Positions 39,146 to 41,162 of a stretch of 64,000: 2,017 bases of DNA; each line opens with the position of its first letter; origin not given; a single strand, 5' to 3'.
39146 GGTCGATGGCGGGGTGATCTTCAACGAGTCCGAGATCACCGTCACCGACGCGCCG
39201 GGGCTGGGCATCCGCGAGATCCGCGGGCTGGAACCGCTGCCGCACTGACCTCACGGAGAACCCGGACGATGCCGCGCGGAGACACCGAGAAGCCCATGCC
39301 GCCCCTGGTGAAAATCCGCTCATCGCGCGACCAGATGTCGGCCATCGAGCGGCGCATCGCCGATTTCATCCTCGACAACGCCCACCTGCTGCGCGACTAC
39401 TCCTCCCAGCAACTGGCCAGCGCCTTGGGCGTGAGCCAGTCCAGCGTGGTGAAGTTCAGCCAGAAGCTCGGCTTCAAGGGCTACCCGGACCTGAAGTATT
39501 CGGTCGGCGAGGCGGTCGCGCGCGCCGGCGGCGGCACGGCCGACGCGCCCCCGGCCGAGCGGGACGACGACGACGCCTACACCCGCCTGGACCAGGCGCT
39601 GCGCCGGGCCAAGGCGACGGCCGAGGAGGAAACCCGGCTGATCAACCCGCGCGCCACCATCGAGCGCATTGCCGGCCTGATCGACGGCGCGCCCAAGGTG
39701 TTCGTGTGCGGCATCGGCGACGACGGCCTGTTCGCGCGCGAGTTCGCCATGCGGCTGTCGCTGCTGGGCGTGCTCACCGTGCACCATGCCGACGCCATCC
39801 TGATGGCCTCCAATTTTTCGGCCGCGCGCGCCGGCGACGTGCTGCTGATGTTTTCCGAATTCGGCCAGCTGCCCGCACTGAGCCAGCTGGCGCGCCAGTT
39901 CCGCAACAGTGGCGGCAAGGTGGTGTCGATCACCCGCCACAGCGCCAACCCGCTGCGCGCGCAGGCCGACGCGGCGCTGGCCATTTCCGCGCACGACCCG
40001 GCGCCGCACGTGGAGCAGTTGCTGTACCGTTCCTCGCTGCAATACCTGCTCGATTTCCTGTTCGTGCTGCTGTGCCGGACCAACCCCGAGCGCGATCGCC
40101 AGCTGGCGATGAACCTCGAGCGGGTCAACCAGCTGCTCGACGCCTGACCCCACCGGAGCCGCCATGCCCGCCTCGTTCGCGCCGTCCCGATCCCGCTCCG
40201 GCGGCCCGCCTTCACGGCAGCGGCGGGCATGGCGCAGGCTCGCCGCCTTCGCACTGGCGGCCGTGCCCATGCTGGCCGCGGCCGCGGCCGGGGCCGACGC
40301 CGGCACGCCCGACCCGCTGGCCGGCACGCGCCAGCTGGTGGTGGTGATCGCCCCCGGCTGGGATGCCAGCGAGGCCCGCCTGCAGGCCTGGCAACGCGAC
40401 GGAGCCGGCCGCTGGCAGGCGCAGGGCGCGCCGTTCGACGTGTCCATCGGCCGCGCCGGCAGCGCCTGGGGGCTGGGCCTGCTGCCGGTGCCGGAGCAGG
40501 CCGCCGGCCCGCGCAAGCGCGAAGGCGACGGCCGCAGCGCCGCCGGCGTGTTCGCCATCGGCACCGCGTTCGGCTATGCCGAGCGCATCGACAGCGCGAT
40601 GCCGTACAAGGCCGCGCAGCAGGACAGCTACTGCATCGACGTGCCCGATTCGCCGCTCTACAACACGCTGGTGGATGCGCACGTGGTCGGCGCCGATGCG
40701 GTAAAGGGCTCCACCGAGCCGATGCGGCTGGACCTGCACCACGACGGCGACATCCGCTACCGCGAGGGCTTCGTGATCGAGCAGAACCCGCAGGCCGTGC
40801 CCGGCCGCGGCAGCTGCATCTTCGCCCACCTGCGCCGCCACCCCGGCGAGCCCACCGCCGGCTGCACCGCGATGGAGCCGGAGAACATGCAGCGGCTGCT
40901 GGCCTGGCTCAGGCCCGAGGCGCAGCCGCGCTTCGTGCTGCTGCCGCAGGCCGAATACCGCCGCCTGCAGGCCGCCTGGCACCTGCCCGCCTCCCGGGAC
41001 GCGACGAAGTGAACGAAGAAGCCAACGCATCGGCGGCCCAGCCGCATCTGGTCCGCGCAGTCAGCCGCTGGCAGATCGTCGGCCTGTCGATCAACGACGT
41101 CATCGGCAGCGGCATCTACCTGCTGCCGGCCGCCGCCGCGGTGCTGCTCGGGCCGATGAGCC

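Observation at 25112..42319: A ~17 kb TonB-receptor-anchored locus that looks dedicated to importing and dismantling peptidoglycan peptides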

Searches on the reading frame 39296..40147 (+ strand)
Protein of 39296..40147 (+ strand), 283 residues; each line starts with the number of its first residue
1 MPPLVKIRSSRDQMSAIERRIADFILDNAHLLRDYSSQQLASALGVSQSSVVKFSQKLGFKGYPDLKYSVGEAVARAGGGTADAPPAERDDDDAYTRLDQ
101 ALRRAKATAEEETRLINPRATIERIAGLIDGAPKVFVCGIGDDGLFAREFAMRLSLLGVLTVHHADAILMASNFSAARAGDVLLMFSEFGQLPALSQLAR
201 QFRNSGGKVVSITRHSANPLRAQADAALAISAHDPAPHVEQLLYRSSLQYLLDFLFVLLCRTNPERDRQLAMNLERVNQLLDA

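Call 8: search_protein_families(library=pfam, proteins=[window:39296-40147:+], max_evalue=0.01)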
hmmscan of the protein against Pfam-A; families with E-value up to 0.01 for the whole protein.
window:39296-40147:+ (283 aa): 3 families
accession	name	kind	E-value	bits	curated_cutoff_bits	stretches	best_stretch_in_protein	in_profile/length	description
PF01418.23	HTH_6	-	3.6e-22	78.6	28.3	1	4-75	4-75/77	Helix-turn-helix domain, rpiR family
PF01380.27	SIS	-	5e-15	55.9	25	1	132-236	5-110/131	SIS domain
PF13580.11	SIS_2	-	2.9e-05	24.5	27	0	175-213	99-137/138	SIS domain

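Call 73: search_protein_families(library=ncbifam, proteins=[window:39296-40147:+], max_evalue=1e-10)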
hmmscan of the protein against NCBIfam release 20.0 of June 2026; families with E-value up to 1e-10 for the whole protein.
window:39296-40147:+ (283 aa): 7 families
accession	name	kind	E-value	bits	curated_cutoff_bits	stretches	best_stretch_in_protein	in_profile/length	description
NF008590.0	PRK11557.1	equivalog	4.3e-43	147.7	355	1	1-268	1-268/282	MurR/RpiR family transcriptional regulator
NF012026.0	PRK15482.1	equivalog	7e-28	97.9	408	1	4-264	4-267/285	HTH-type transcriptional regulator MurR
NF040776.2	AlsR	equivalog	2e-26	92.6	400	1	6-278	7-272/279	transcriptional repressor AlsR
NF008458.0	PRK11337.1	equivalog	6.6e-24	84.4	378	1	6-277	19-283/293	MurR/RpiR family transcriptional regulator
NF008451.0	PRK11302.1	subfamily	4.1e-21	75.7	296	1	4-234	4-229/286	transcriptional regulator HexR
NF010701.0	PRK14101.1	equivalog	2.8e-20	72.1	920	1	6-231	346-566/638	bifunctional transcriptional regulator/glucokinase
TIGR03127.2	RuMP_HxlB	equivalog_domain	1.7e-15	57.4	160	1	119-241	17-134/178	6-phospho-3-hexuloisomerase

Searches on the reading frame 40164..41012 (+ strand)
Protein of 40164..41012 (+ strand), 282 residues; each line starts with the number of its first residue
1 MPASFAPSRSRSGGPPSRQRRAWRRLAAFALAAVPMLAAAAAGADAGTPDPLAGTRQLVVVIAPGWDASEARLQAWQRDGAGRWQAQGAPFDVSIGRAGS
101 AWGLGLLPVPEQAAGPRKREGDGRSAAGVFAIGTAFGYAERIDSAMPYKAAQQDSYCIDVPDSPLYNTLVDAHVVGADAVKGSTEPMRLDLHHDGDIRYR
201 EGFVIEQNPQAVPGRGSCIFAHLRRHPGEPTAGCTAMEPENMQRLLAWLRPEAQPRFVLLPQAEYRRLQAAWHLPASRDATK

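Call 8: search_protein_families(library=pfam, proteins=[window:40164-41012:+], max_evalue=0.01)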
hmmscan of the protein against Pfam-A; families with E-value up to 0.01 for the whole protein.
window:40164-41012:+ (282 aa): 1 family
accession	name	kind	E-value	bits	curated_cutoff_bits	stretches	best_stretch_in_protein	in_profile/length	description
PF03734.19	YkuD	-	3.7e-05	24.8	23.4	1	68-251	8-140/146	L,D-transpeptidase catalytic domain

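Call 20: search_protein_families(library=ncbifam, proteins=[window:40164-41012:+], max_evalue=0.001)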
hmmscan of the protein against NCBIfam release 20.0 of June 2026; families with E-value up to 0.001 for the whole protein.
window:40164-41012:+ (282 aa): 0 families

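Call 30: search_solved_structures(query=window:40164-41012:+, max_evalue=1, show_alignments=2)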
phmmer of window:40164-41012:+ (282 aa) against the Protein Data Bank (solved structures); distinct sequences matched with E-value up to 1: 0.

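Call 54: find_homologous_proteins(query=window:40164-41012:+, max_evalue=0.001)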
Query window:40164-41012:+ (282 aa): 3155 proteins with E <= 0.001 among 8000 candidates; the best 120 are listed.
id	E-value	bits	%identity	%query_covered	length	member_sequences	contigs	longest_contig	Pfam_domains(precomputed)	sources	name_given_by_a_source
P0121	5.5e-184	628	100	100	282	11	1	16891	-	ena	-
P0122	8.2e-151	519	94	82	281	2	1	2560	-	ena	-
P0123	7.2e-144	497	90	82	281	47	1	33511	-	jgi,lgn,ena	-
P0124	2.2e-121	423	80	82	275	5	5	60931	-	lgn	-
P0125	2.3e-114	400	70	99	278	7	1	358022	-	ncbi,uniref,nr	ncbi:L,D-transpeptidase family protein [Xanthomonas massiliensis]|uniref:L,D-transpeptidase family p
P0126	1.4e-104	368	72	79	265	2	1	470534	PF03734.20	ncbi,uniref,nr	ncbi:L,D-transpeptidase family protein [Stenotrophomonas sp. MMGLT7]|uniref:L,D-transpeptidase famil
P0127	3.5e-101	357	70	81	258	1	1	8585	PF03734.20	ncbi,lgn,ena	-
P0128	7.6e-101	356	66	91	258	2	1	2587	PF03734.20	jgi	jgi:L,D-peptidoglycan transpeptidase YkuD (ErfK/YbiS/YcfS/YnhG family)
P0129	6.8e-100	352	69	80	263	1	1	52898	PF03734.20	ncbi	ncbi:MAG: L,D-transpeptidase family protein [Stenotrophomonas sp.]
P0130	9.7e-100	352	68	91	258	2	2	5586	PF03734.20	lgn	-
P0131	1.5e-99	351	63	98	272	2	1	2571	PF03734.20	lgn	-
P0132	2.5e-99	351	64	94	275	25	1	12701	PF03734.20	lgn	-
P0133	3.0e-99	350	64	93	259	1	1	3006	PF03734.20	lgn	-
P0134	6.8e-99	349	67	88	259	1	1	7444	PF03734.20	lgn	-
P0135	9.7e-99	349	66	91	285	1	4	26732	PF03734.20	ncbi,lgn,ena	-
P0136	1.2e-98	348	70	80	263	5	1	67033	PF03734.20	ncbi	-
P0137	1.3e-98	348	69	80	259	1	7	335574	PF03734.20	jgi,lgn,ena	-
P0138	4.3e-98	346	69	81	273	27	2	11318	PF03734.20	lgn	-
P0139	4.6e-98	346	69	82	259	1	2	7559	PF03734.20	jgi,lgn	jgi:L,D-peptidoglycan transpeptidase YkuD (ErfK/YbiS/YcfS/YnhG family)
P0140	7.0e-98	346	68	83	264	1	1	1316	PF03734.20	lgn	-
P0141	7.2e-98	346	65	93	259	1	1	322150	PF03734.20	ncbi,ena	-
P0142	1.6e-97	345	63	98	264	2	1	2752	PF03734.20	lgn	-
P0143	2.3e-97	344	67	82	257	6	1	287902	PF03734.20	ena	-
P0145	6.4e-97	343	63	92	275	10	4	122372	PF03734.20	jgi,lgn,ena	-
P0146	7.1e-97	342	67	83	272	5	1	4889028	PF03734.20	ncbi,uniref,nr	ncbi:L,D-transpeptidase family protein [Xanthomonas sacchari]|uniref:L,D-transpeptidase family prote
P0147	7.6e-97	342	63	87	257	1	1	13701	PF03734.20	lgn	-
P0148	1.1e-96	342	66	81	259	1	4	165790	PF03734.20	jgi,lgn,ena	-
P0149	1.4e-96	342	63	90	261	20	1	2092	PF03734.20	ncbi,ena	-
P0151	2.5e-96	341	70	78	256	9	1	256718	PF03734.20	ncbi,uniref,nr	ncbi:L,D-transpeptidase family protein [Pseudomonas sp. Hp2]|uniref:L,D-transpeptidase family protei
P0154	3.2e-96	340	63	94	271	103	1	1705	PF03734.20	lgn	-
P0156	4.9e-96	340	72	78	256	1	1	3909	PF03734.20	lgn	-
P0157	5.0e-96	340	62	95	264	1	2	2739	PF03734.20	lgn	-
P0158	1.9e-95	338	69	82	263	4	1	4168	PF03734.20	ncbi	-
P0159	2.2e-95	338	67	80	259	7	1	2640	PF03734.20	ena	-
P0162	3.3e-95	337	67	80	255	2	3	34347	PF03734.20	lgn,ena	-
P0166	8.6e-95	336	62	91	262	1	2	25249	PF03734.20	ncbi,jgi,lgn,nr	ncbi:MAG TPA: hypothetical protein DD456_03690 [Stenotrophomonas sp.]|jgi:L,D-peptidoglycan transpep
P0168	1.1e-94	335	69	81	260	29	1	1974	PF03734.20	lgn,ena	-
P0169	1.1e-94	335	71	78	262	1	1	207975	PF03734.20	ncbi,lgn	-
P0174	2.1e-94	334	64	87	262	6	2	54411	PF03734.20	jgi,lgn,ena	-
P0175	2.4e-94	334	68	80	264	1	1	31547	PF03734.20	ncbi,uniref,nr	ncbi:L,D-transpeptidase family protein [Stenotrophomonas sp. YIM B06876]|uniref:L,D-transpeptidase f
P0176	2.6e-94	334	68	80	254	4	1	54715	PF03734.20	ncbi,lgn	ncbi:MAG: L,D-transpeptidase family protein [Stenotrophomonas sp.]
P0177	5.1e-94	333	67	80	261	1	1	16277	PF03734.20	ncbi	-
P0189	1.4e-93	332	61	91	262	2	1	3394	PF03734.20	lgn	-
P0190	1.9e-93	331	66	80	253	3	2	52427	PF03734.20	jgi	jgi:L,D-peptidoglycan transpeptidase YkuD (ErfK/YbiS/YcfS/YnhG family)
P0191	1.9e-93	331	63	89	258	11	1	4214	PF03734.20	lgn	-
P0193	2.5e-93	331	65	80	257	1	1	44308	PF03734.20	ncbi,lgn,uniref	ncbi:L,D-transpeptidase family protein [Stenotrophomonas sp.]|uniref:L,D-transpeptidase family prote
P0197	1.1e-92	329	62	89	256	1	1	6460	PF03734.20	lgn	-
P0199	1.3e-92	328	69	79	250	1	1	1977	PF03734.20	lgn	-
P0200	1.7e-92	328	66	80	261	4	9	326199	PF03734.20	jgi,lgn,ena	-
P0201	1.8e-92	328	65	89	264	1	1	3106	PF03734.20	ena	-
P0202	2.3e-92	328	61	89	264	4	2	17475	PF03734.20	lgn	-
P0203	2.7e-92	327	69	78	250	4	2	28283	PF03734.20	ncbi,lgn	-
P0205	2.9e-92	327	67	79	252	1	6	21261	PF03734.20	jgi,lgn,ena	jgi:L,D-peptidoglycan transpeptidase YkuD (ErfK/YbiS/YcfS/YnhG family)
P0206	3.3e-92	327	67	80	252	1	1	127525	PF03734.20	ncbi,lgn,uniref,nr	ncbi:hypothetical protein HH110_15645 [Stenotrophomonas sp. SAM-B]|uniref:L,D-transpeptidase family 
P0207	4.3e-92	327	64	88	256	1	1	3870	PF03734.20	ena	-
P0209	4.6e-92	327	70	79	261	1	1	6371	PF03734.20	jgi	jgi:L,D-peptidoglycan transpeptidase YkuD (ErfK/YbiS/YcfS/YnhG family)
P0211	4.8e-92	327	67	80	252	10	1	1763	PF03734.20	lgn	-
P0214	6.2e-92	326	67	79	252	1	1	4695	PF03734.20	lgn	-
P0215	6.9e-92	326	63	86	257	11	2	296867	PF03734.20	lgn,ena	-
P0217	7.4e-92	326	67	79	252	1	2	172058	PF03734.20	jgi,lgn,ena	-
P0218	7.8e-92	326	67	79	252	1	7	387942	PF03734.20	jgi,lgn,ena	jgi:L,D-peptidoglycan transpeptidase YkuD (ErfK/YbiS/YcfS/YnhG family)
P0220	8.3e-92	326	65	80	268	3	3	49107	PF03734.20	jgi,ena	-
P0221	8.4e-92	326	67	79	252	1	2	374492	PF03734.20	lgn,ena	-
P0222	8.6e-92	326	67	79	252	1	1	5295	PF03734.20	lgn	-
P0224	1.0e-91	326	61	89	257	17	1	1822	PF03734.20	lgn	-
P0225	1.1e-91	326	66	80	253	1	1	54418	PF03734.20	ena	-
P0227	1.1e-91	325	67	79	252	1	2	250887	PF03734.20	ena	-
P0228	1.2e-91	325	63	82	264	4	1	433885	PF03734.20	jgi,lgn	-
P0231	1.6e-91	325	63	88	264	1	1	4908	PF03734.20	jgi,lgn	jgi:L,D-peptidoglycan transpeptidase YkuD (ErfK/YbiS/YcfS/YnhG family)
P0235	3.4e-91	324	68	79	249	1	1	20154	PF03734.20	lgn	-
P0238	5.9e-91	323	64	80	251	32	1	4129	PF03734.20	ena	-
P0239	6.2e-91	323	69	79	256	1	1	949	PF03734.20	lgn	-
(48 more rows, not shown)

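Call 55: find_encoding_contigs(protein=P0146, flank=10000, max_places=2)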
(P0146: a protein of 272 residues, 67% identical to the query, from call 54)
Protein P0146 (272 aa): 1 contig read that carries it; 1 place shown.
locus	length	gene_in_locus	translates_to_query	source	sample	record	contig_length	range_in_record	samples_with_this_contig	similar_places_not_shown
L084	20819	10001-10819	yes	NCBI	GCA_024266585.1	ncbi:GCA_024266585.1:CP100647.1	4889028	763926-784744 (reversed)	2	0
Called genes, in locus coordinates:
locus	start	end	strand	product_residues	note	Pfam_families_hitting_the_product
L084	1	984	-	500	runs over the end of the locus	PF00370:FGGY_N, PF02782:FGGY_C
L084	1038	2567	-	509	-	PF04820:Trp_halogenase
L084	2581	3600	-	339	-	PF13621:Cupin_8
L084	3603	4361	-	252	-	PF07277:SapC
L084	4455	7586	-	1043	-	PF07715:Plug, PF00593:TonB_dep_Rec_b-barrel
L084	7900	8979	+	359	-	PF00356:LacI, PF00532:Peripla_BP_1, PF13407:Peripla_BP_4, PF13377:Peripla_BP_3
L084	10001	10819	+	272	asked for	PF03734:YkuD (weak)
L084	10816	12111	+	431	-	PF13520:AA_permease_2, PF00324:AA_permease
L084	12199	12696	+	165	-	-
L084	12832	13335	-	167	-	PF07301:DUF1453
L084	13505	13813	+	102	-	-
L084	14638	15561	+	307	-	PF01548:DEDD_Tnp_IS110, PF02371:Transposase_20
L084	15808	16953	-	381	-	PF07995:GSDH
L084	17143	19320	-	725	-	PF00933:Glyco_hydro_3, PF01915:Glyco_hydro_3_C, PF14310:Fn3-like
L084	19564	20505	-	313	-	PF04168:Alpha-E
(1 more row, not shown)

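Call 66: predict_structure(alignment_id=A2)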
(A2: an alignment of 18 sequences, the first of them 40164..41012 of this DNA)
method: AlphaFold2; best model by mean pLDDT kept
length: 282 residues; sequences in the alignment: 18
mean_pLDDT: 61.5   pTM: 0.59
mean pLDDT of the five models: 61.5, 56.4, 55.2, 50.6, 40.1
residues with pLDDT >= 90: 26; 70-90: 79; 50-70: 82; < 50: 95
segments of 3 or more residues with pLDDT < 50: 108-110, 134-169, 176-219, 223-226, 280-282
pLDDT, mean of each block of 10 residues (from residue 1): 54 60 80 71 60 90 85 92 92 70 51 58 68 41 33 44 42 49 33 33 40 41 49 63 78 84 88 79 39
secondary structure, 60 per line:
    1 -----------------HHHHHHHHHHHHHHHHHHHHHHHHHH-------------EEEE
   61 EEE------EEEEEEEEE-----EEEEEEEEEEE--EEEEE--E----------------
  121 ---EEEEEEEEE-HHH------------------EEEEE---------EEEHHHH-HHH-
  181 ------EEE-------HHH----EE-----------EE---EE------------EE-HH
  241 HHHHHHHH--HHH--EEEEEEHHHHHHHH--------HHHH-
elements in order: H18-43 E57-63 E70-78 E84-94 E97-101 E124-132 E155-159 E169-171 H172-175 E187-189 H239-248 E256-261 H262-269 H278-281

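Call 67: search_solved_structures(query=A2, max_evalue=1, show_alignments=2)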
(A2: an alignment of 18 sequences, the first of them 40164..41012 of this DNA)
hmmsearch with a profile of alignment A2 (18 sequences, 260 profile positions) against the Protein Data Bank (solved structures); distinct sequences matched with E-value up to 1: 1.
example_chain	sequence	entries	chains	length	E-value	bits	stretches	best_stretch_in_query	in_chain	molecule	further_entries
6nav_A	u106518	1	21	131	0.48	12.6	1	150-193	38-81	M9UD72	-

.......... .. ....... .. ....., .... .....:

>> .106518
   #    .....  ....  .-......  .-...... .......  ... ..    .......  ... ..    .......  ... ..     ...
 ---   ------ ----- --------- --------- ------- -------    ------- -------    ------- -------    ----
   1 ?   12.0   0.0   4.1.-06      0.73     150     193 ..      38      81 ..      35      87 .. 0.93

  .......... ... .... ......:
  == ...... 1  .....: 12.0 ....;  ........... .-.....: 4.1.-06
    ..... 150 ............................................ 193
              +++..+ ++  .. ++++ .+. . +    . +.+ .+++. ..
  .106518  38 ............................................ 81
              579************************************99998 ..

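Call 84: fold_search(model_id=the predicted structure, library=pdb)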
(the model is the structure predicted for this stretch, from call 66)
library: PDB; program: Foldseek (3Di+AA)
matches with E <= 10: 462; with E <= 0.001: 0
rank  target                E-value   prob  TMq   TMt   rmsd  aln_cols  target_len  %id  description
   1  4y0w_A                5.0e-02  0.57  0.13  0.17  14.9        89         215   20  YeaZ from Pseudomonas aeruginosa (released 2016-01-27)
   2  3nh0_B                7.2e-02  0.28  0.12  0.15   5.4        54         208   15  Crystal structure of RNase T in complex with a non-preferred ssDNA (AAC) (released 2011-02-16)
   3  3zet_A                7.7e-02  0.89  0.10  0.12   2.1        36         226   30  Structure of a Salmonella typhimurium YgjD-YeaZ heterodimer. (released 2013-03-20)
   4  3nh0_A                8.1e-02  0.28  0.12  0.15   5.4        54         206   15  Crystal structure of RNase T in complex with a non-preferred ssDNA (AAC) (released 2011-02-16)
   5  2gel_A                8.7e-02  0.87  0.12  0.15   2.6        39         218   23  2.05A crystal structure of Salmonella typhimurium YeaZ, form B (released 2006-08-01)
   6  1okj_D                9.2e-02  0.87  0.12  0.16   2.5        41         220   20  crystal structure of the essential E. coli YeaZ protein by MAD method using the gadolinium complex "DOTMA" (released 2004-09-16)
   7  3va0_A                9.8e-02  0.25  0.12  0.15   5.4        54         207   15  Crystal structure of RNase T in complex with a di-nucleotide product (GG) with one Mg in the active site (released 2012-07-11)
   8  3nh2_B                9.8e-02  0.23  0.12  0.15   6.6        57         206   16  Crystal structure of RNase T in complex with a stem DNA with a 3' overhang (released 2011-02-16)
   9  2gem_A                1.1e-01  0.84  0.11  0.15   2.3        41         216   27  2.1A crystal structure of Salmonella tyhpimurium YeaZ, a putative Gram-negative RPF, form-A (released 2006-08-01)
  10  3ngz_B                1.3e-01  0.21  0.12  0.15   5.5        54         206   15  Crystal structure of RNase T in complex with a non-preferred ssDNA (GC) with one Mg in the active site (released 2011-02-16)
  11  2is3_A                1.4e-01  0.20  0.12  0.15   5.4        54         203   15  Crystal Structure of Escherichia coli RNase T (released 2007-04-24)
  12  3nh1_A                1.4e-01  0.20  0.12  0.15   6.6        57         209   16  Crystal structure of RNase T in complex with a preferred ssDNA (TAGG) with two Mg in the active site (released 2011-02-16)
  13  3zeu_A                1.5e-01  0.77  0.10  0.13   2.4        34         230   26  Structure of a Salmonella typhimurium YgjD-YeaZ heterodimer bound to ATPgammaS (released 2013-03-20)
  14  4kb0_B                1.5e-01  0.20  0.12  0.15   5.4        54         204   15  Crystal structure of RNase T in complex with a bluge DNA (Two nucleotide insertion CC ) (released 2014-03-05)
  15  3v9x_B                1.5e-01  0.18  0.12  0.15   6.6        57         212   16  Crystal structure of RNase T in complex with a preferred ssDNA (AAA) with two Mg in the active site (released 2012-07-11)
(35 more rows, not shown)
